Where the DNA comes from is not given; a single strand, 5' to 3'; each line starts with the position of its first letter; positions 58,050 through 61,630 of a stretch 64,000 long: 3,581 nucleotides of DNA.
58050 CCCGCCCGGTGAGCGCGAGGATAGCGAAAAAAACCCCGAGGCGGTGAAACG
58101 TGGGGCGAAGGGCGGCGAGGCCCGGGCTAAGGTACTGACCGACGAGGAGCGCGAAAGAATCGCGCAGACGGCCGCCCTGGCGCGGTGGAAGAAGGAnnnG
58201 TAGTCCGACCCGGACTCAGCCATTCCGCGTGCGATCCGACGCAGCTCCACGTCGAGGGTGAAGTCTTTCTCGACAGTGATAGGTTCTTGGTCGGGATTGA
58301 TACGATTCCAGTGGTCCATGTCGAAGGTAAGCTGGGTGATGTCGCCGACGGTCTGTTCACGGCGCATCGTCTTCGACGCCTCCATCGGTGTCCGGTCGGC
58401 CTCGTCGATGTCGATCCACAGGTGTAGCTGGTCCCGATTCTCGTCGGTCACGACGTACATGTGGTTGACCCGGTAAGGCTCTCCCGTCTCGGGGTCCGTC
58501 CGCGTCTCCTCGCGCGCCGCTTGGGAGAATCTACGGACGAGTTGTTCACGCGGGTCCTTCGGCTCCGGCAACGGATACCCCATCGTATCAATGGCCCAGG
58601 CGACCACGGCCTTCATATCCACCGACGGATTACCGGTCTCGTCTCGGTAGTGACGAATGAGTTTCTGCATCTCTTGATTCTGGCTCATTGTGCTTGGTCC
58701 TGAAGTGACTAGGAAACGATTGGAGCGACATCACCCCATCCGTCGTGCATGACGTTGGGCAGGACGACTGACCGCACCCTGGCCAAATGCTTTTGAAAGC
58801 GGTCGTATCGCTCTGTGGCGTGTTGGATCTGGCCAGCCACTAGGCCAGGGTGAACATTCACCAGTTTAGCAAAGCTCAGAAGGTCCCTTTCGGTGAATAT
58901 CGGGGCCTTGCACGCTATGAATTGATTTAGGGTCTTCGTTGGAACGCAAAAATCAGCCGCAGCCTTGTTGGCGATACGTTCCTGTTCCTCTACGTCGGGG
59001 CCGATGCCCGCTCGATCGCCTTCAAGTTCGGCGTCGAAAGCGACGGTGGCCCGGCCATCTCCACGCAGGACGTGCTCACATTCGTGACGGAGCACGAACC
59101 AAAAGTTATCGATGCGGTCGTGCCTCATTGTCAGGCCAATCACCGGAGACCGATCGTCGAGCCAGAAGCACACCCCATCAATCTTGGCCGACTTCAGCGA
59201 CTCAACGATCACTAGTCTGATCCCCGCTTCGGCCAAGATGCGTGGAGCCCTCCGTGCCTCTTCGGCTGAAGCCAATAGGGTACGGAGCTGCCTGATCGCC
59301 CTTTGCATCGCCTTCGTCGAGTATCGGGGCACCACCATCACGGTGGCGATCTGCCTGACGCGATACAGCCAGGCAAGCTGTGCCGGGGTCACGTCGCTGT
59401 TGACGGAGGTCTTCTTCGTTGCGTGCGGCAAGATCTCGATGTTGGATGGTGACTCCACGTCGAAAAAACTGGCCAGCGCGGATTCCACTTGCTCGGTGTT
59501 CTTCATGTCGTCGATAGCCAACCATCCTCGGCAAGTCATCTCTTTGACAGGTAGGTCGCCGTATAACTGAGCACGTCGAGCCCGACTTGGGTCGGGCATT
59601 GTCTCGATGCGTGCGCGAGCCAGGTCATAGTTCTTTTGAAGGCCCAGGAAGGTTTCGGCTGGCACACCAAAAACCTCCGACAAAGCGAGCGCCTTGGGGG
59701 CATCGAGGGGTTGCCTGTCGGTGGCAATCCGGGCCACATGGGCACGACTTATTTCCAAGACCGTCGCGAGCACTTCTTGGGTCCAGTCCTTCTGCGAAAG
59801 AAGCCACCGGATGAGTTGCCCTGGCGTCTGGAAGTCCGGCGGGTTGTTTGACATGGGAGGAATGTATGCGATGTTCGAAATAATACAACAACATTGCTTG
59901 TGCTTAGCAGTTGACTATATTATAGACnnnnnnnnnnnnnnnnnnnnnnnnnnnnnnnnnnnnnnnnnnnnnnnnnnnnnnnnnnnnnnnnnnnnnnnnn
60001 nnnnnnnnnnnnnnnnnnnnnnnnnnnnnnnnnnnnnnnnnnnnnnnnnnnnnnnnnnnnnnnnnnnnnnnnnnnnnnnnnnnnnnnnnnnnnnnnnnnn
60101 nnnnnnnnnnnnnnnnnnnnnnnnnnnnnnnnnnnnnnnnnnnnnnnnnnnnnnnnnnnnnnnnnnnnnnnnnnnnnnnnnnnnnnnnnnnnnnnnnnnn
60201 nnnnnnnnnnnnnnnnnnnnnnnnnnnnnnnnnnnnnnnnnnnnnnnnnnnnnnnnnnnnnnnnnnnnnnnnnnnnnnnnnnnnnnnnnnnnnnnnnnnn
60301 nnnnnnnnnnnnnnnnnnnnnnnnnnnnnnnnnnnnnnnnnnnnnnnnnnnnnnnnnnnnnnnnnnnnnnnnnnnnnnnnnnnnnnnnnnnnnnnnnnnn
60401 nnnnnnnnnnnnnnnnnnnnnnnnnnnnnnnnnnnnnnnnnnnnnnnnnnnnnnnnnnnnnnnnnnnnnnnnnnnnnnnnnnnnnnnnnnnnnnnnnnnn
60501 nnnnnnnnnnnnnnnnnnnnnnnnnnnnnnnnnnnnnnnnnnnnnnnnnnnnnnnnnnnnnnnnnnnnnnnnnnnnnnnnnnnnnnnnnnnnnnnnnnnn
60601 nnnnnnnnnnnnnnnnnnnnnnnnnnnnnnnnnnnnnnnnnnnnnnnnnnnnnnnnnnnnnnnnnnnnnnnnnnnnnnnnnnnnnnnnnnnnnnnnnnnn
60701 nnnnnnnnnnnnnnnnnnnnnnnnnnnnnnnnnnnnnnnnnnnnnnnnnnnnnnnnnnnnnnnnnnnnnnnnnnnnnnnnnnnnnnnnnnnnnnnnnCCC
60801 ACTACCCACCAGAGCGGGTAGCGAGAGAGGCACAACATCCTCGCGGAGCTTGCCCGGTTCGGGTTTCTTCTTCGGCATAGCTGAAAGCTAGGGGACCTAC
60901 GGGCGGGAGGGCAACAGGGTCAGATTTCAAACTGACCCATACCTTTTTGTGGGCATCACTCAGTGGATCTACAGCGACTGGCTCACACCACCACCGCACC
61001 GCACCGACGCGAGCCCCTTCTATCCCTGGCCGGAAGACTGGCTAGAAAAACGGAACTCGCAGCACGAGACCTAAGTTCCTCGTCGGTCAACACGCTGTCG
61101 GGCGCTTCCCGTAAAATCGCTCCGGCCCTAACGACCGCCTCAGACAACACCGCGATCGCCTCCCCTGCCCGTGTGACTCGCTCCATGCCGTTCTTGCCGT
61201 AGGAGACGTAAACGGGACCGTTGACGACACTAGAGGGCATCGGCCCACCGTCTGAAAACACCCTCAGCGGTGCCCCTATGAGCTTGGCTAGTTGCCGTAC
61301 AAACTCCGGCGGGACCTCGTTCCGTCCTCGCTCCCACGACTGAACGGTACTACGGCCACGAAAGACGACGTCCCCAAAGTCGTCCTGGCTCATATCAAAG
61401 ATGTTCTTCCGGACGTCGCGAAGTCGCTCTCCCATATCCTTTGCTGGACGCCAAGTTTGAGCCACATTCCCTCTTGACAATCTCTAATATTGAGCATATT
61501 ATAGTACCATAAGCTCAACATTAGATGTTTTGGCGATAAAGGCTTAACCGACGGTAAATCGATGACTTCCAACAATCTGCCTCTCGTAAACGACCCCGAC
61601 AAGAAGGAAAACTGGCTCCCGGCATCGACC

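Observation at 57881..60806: IS1-family transposon (perfect 21-bp IRs) carrying three passenger genes, without a target duplication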

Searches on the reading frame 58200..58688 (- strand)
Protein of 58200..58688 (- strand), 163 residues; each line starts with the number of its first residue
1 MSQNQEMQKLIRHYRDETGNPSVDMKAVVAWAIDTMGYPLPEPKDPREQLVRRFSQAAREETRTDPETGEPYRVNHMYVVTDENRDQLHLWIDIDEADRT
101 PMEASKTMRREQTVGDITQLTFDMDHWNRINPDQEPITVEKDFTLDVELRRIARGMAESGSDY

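Call 7: search_protein_families(library=pfam, proteins=[window:58200-58688:-], max_evalue=0.01)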
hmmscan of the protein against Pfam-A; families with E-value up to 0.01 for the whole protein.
window:58200-58688:- (163 aa): 0 families

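Call 8: search_protein_families(library=ncbifam, proteins=[window:58200-58688:-], max_evalue=0.01)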
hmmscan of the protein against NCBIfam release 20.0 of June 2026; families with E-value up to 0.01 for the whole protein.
window:58200-58688:- (163 aa): 0 families

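Call 52: search_protein_families(library=padloc, proteins=[window:58200-58688:-], max_evalue=0.01)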
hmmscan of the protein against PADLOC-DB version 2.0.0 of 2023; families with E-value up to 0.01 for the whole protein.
window:58200-58688:- (163 aa): 0 families

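Call 53: search_protein_families(library=phrogs, proteins=[window:58200-58688:-], max_evalue=0.01)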
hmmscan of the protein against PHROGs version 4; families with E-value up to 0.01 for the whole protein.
window:58200-58688:- (163 aa): 0 families

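Call 75: search_solved_structures(query=A6, max_evalue=1)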
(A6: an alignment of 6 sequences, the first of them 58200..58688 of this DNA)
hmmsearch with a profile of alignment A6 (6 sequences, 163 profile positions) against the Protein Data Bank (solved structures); distinct sequences matched with E-value up to 1: 1.
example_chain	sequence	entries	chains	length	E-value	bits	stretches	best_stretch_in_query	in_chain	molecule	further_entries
5z2q_D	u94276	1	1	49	0.96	12.4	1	21-63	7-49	Transcription cofactor vestigial-like protein 1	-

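Call 76: search_protein_families(library=pfam, alignment_id=A6, max_evalue=1)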
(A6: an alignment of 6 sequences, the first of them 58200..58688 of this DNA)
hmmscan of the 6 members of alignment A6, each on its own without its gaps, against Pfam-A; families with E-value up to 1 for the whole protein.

A. member 1, window:58200-58688:- (163 aa): 1 family
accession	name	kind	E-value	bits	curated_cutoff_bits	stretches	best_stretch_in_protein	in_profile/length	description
PF10916.13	DUF2712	-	0.11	13.6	22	1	66-116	23-72/111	Protein of unknown function (DUF2712)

B. families by the number of members that match (of 6 scanned): 1 family
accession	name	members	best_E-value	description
PF10916.13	DUF2712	1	0.11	Protein of unknown function (DUF2712)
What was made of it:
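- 58197..58688 (-): p163: cargo gene C, the downstream partner of the Xre-M78 gene. Function unknown. No Pfam, PADLOC or PDB hit (calls 7, 52, 75, 76).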

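Call 77: find_homologous_proteins(query=window:58200-58688:-, max_evalue=0.00001)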
Query window:58200-58688:- (163 aa): 126 proteins with E <= 0.00001 among 141 candidates; the best 120 are listed.
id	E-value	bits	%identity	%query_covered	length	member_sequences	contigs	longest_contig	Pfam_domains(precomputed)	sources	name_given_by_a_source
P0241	2.3e-102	358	98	100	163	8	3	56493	-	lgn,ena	-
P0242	8.8e-80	284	78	99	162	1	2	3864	-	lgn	-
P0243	1.5e-62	228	69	93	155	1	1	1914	-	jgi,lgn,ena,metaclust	metaclust:\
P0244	3.3e-62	227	68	93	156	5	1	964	-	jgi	jgi:hypothetical protein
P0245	2.8e-59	218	67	93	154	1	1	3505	-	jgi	jgi:hypothetical protein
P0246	3.1e-59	217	64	94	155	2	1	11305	-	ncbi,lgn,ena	-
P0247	6.2e-59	216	68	93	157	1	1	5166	-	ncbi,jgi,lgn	ncbi:MAG TPA: hypothetical protein VGM50_13610 [Gemmatimonadaceae bacterium]|jgi:hypothetical protei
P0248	8.1e-59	216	66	93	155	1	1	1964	-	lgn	-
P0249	1.6e-58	215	66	93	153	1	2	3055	-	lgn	-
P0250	2.3e-58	215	66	93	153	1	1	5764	-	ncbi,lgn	-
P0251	4.4e-58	214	66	94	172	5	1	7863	-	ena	-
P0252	2.2e-57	211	65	92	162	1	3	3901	-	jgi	-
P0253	2.7e-57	211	65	94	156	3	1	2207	-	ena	-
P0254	4.0e-57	211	64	93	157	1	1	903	-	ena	-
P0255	4.3e-57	210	65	93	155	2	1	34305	-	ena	-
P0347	4.4e-36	142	48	94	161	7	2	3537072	-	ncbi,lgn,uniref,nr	ncbi:hypothetical protein [Roseicitreum antarcticum]|uniref:Uncharacterized protein n=1 Tax=Roseicit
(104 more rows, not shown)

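Call 78: find_encoding_contigs(protein=P0241, flank=6000, max_places=6)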
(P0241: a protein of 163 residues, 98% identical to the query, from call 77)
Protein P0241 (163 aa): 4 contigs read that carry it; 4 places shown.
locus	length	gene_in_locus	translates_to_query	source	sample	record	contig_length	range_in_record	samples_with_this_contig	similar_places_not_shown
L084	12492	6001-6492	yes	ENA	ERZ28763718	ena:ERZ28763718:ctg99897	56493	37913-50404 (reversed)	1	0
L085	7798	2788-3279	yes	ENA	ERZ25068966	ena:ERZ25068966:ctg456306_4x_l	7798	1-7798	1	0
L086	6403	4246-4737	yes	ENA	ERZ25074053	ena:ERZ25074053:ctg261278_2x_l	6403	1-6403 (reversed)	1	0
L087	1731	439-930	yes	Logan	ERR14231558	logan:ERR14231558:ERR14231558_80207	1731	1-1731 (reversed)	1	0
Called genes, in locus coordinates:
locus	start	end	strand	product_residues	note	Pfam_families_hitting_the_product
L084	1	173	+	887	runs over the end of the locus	PF13620:CarboxypepD_reg, PF13715:CarbopepD_reg_2, PF07715:Plug, PF00593:TonB_dep_Rec_b-barrel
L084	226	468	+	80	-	-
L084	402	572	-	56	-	-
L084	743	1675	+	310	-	PF13505:OMP_b-brl (weak)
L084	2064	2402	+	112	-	-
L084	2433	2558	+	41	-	-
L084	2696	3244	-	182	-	PF05163:DinB, PF12867:DinB_2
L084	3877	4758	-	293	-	PF03400:DDE_Tnp_IS1 (faint)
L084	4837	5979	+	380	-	PF01381:HTH_3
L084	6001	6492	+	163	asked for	-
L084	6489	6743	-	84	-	-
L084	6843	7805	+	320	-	PF12760:Zn_ribbon_IS1595, PF12762:DDE_Tnp_IS1595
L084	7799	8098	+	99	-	-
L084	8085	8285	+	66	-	-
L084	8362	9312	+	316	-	PF05598:DUF772, PF01609:DDE_Tnp_1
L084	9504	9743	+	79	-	-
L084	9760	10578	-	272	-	PF13384:HTH_23, PF13518:HTH_28, PF13551:HTH_29, PF13565:HTH_32, PF13358:DDE_3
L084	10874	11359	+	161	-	PF00160:Pro_isomerase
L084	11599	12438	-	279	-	PF00872:Transposase_mut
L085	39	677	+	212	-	-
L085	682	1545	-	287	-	PF03400:DDE_Tnp_IS1 (faint)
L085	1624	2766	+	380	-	PF01381:HTH_3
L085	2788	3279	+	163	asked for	-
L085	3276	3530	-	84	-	-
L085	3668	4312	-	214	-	PF01972:SDH_protease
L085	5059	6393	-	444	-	PF00899:ThiF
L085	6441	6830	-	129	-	PF14462:Prok-E2_E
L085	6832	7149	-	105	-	PF14452:Multi_ubiq (weak)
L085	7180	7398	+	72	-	-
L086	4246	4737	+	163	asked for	-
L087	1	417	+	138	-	?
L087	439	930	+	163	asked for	-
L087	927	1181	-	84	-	-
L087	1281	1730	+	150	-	?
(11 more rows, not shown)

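Call 91: find_encoding_contigs(protein=P0347, flank=5000, max_places=4)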
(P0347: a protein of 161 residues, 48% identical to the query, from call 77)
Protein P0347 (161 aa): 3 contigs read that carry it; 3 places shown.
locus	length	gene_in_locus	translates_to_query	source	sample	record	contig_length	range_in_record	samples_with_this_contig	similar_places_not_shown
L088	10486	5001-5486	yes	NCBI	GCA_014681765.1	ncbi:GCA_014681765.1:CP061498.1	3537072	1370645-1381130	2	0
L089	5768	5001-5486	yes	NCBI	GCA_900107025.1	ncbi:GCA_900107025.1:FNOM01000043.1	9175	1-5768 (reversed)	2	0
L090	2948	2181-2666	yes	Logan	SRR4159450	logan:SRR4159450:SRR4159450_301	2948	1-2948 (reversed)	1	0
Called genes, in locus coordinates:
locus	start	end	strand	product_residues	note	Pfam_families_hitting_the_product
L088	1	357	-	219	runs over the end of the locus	PF00440:TetR_N, PF14246:TetR_C_7 (weak)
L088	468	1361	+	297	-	PF05368:NmrA, PF13460:NAD_binding_10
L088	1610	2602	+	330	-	PF00248:Aldo_ket_red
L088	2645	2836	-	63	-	-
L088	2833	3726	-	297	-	PF03400:DDE_Tnp_IS1 (faint)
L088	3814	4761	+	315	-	-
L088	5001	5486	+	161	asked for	-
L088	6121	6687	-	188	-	PF20172:DUF6538 (faint)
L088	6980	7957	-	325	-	PF00753:Lactamase_B, PF17778:WHD_BLACT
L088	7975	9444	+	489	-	PF00672:HAMP (weak), PF00512:HisKA, PF02518:HATPase_c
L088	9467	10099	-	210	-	PF01656:CbiA, PF02374:ArsA_ATPase (weak), PF06564:CBP_BcsQ (faint), PF07015:VirC1, PF09140:MipZ, PF10609:ParA, PF13614:AAA_31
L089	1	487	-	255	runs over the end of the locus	-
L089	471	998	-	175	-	PF09152:DUF1937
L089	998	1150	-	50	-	-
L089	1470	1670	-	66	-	-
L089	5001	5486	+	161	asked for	-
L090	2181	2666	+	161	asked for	-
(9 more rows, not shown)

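Call 97: predict_structure(alignment_id=A8)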
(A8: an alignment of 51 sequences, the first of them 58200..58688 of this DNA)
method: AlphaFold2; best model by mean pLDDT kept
length: 163 residues; sequences in the alignment: 51
mean_pLDDT: 94.3   pTM: 0.76
mean pLDDT of the five models: 94.3, 93.8, 93.7, 92.3, 91.9
residues with pLDDT >= 90: 145; 70-90: 15; 50-70: 2; < 50: 1
segments of 3 or more residues with pLDDT < 50: none
pLDDT, mean of each block of 10 residues (from residue 1): 92 95 95 96 95 97 94 96 93 97 97 98 98 98 95 82 59
secondary structure, 60 per line:
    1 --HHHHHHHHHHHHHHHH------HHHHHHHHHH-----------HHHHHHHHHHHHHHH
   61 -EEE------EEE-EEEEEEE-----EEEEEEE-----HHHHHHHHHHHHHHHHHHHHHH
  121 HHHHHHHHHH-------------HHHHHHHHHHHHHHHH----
elements in order: H3-18 H25-34 H46-60 E62-64 E71-73 E75-81 E87-93 H99-130 H144-159

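Call 100: fold_search(model_id=the predicted structure, library=pdb)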
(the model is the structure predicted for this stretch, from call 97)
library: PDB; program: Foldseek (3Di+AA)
matches with E <= 10: 255; with E <= 0.001: 0
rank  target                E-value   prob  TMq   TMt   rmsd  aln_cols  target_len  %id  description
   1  3elk_B                3.6e-01  0.28  0.19  0.28  18.6       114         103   10  Crystal structure of putative transcriptional regulator TA0346 from Thermoplasma acidophilum (released 2008-09-30)
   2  6xgt_C                8.0e-01  0.08  0.12  0.13  12.0        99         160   13  Crystal structure of cyanase from the thermophilic fungus Thermomyces lanuginosus (released 2021-01-27)
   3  6xgt_A                1.1e+00  0.09  0.14  0.15  12.0        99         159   12  Crystal structure of cyanase from the thermophilic fungus Thermomyces lanuginosus (released 2021-01-27)
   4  6ymh_AAA              1.3e+00  0.18  0.15  0.16  10.7        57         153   19  X-ray structure of the K72I, Y129F, R133L, H199A quadruple mutant of PNP-oxidase from E. coli in complex with PLP (released 2021-04-28)
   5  8xll_C                1.3e+00  0.08  0.16  0.13  14.0       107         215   12  Structure of the native 2-oxoglutarate dehydrogenase complex (OGDHC) in the adult cortex and hippocampus (released 2025-02-05)
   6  1dnl                  1.6e+00  0.16  0.15  0.13  10.7        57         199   19  X-RAY STRUCTURE OF ESCHERICHIA COLI PYRIDOXINE 5'-PHOSPHATE OXIDASE COMPLEXED WITH FMN AT 1.8 ANGSTROM RESOLUTION (released 2000-01-05)
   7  4ic7_E                1.6e+00  0.05  0.11  0.16  19.1       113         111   12  Crystal structure of the ERK5 kinase domain in complex with an MKK5 binding fragment (released 2013-02-13)
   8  9qbd_B                1.7e+00  0.12  0.18  0.25  18.4       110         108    5  Crystal structure of Brachyspira hampsonii PadR with Leu88 replaced by 3-aminotyrosine (released 2026-03-11)
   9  6zzm_A                1.7e+00  0.06  0.14  0.11  12.9        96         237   19  Crystal structure of the catalytic domain of Corynebacterium mustelae predicted acetyltransferase AceF (E2p). (released 2021-08-18)
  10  9qbd_A                1.9e+00  0.11  0.18  0.26  18.4       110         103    5  Crystal structure of Brachyspira hampsonii PadR with Leu88 replaced by 3-aminotyrosine (released 2026-03-11)
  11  2cw3_A                1.9e+00  0.08  0.18  0.16  16.0       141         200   14  X-ray structure of PmSOD2, superoxide dismutase from Perkinsus marinus (released 2006-07-04)
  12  8x4b_A                1.9e+00  0.06  0.16  0.01  20.5       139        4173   12  Cryo-EM structure of Ryanodine receptor 1 (TM helix S0,100 nM Ca2+, open state) (released 2025-03-05)
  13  1jnw                  2.0e+00  0.14  0.15  0.12  10.7        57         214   19  Active Site Structure of E. coli pyridoxine 5'-phosphate Oxidase (released 2001-08-01)
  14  5uk3_B                2.0e+00  0.06  0.14  0.17  12.5       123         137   13  Crystal structure of cyanase from T. urticae (released 2017-06-21)
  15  8p5t_A                2.0e+00  0.06  0.17  0.04  14.6       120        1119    6  Single particle cryo-EM structure of the homohexameric 2-oxoglutarate dehydrogenase OdhA from Corynebacterium glutamic (released 2023-08-16)
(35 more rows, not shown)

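Call 102: fold_search(model_id=the predicted structure, library=viral)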
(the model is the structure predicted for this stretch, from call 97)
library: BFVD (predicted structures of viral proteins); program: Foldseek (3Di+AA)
matches with E <= 10: 786; with E <= 0.001: 0
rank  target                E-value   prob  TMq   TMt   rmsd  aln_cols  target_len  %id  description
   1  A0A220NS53            1.6e-02  0.99  0.47  0.35  11.8       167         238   12  (no name in the UniProt tables at hand)
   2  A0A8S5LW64            8.7e-02  0.16  0.14  0.11  19.5       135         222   11  Uncharacterized protein [Myoviridae sp. cto1k8]
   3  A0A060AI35            9.3e-02  0.60  0.21  0.33  15.8        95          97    8  (no name in the UniProt tables at hand)
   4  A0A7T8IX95            1.1e-01  0.25  0.21  0.18  15.0       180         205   10  (no name in the UniProt tables at hand)
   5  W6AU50                2.3e-01  0.12  0.12  0.17  14.2        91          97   15  Head vertex assembly chaperone [Enterobacter phage PG7]
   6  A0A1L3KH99            2.5e-01  0.14  0.13  0.02  16.6       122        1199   16  (no name in the UniProt tables at hand)
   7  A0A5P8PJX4            2.5e-01  0.12  0.12  0.16  13.8       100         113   13  Capsid and scaffold protein [Klebsiella phage AmPh_EK29]
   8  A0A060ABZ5            2.5e-01  0.10  0.16  0.17  18.5       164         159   13  Uncharacterized protein [Listeria phage LMSP-25]
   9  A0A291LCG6            2.6e-01  0.30  0.24  0.28  16.3       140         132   10  Uncharacterized protein [Klebsiella phage vB_KpnM_KpV79]
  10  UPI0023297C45         2.6e-01  0.23  0.14  0.21  15.0        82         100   12  (no name look-up for this kind of identifier)
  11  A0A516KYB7            3.0e-01  0.15  0.15  0.27  17.6        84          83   17  (no name in the UniProt tables at hand)
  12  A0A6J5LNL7            3.4e-01  0.28  0.16  0.36   9.9        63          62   14  Uncharacterized protein [uncultured Caudovirales phage]
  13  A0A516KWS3            3.4e-01  0.18  0.22  0.22  21.2       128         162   17  (no name in the UniProt tables at hand)
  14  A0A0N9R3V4            3.4e-01  0.12  0.18  0.18  18.3       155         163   10  Uncharacterized protein [Chrysochromulina ericina virus CeV-01B]
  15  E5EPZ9                3.6e-01  0.23  0.19  0.29  14.9        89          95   10  Uncharacterized protein [Acinetobacter phage Acj9]
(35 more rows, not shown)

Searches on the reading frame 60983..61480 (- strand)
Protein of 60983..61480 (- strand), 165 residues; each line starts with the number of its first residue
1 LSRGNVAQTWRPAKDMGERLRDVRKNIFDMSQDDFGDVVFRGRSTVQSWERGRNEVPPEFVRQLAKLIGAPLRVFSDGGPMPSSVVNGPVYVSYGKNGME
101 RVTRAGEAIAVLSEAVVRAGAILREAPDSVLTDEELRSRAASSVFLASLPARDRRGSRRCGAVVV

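Call 7: search_protein_families(library=pfam, proteins=[window:60986-61480:-], max_evalue=0.01)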
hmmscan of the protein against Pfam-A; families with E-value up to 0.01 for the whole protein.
window:60986-61480:- (165 aa): 2 families
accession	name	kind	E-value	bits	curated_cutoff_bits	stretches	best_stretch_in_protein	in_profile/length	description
PF13560.12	HTH_31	-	3.2e-07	31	27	1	16-71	2-57/64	Helix-turn-helix domain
PF01381.28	HTH_3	-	0.00015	22.2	23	1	21-74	2-54/55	Helix-turn-helix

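Call 35: find_encoding_contigs(protein=window:60983-61480:-, flank=8000, max_places=10)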
Protein window:60983-61480:- (165 aa): no gene with exactly this product is on record in the collection.

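Call 52: search_protein_families(library=padloc, proteins=[window:60986-61480:-], max_evalue=0.01)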
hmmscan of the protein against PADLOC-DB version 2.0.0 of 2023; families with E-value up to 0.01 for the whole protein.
window:60986-61480:- (165 aa): 3 families
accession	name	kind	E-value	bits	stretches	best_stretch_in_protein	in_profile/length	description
PDLC03952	RmrA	-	0.00016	18.7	1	17-102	24-108/395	-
PDLC03951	RmrA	-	0.00023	18.3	1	17-81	10-71/400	-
PDLC03948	RmrA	-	0.0054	13.7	1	17-109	10-101/397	-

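Call 53: search_protein_families(library=phrogs, proteins=[window:60986-61480:-], max_evalue=0.01)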
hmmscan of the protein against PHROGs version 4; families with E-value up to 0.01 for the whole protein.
window:60986-61480:- (165 aa): 8 families
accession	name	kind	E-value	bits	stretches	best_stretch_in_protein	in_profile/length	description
phrog_4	-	transcription regulation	8.7e-09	35.8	1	14-100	135-205/400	transcriptional repressor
phrog_8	-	transcription regulation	1.1e-07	32.7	1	14-70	75-210/346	transcriptional regulator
phrog_2328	-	transcription regulation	1.6e-06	28.9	1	9-79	8-78/128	transcriptional repressor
phrog_3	-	transcription regulation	1.5e-05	26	1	13-76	86-147/430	transcriptional repressor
phrog_2439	-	transcription regulation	0.00095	19.1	1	17-78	9-69/367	transcriptional regulator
phrog_2967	-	transcription regulation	0.0011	19.5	0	14-67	9-61/225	transcriptional regulator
phrog_38811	-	unknown function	0.0012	20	0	34-72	27-65/75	-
phrog_955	-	DNA, RNA and nucleotide metabolism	0.0044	17.8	1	15-67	24-75/142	HTH DNA binding protein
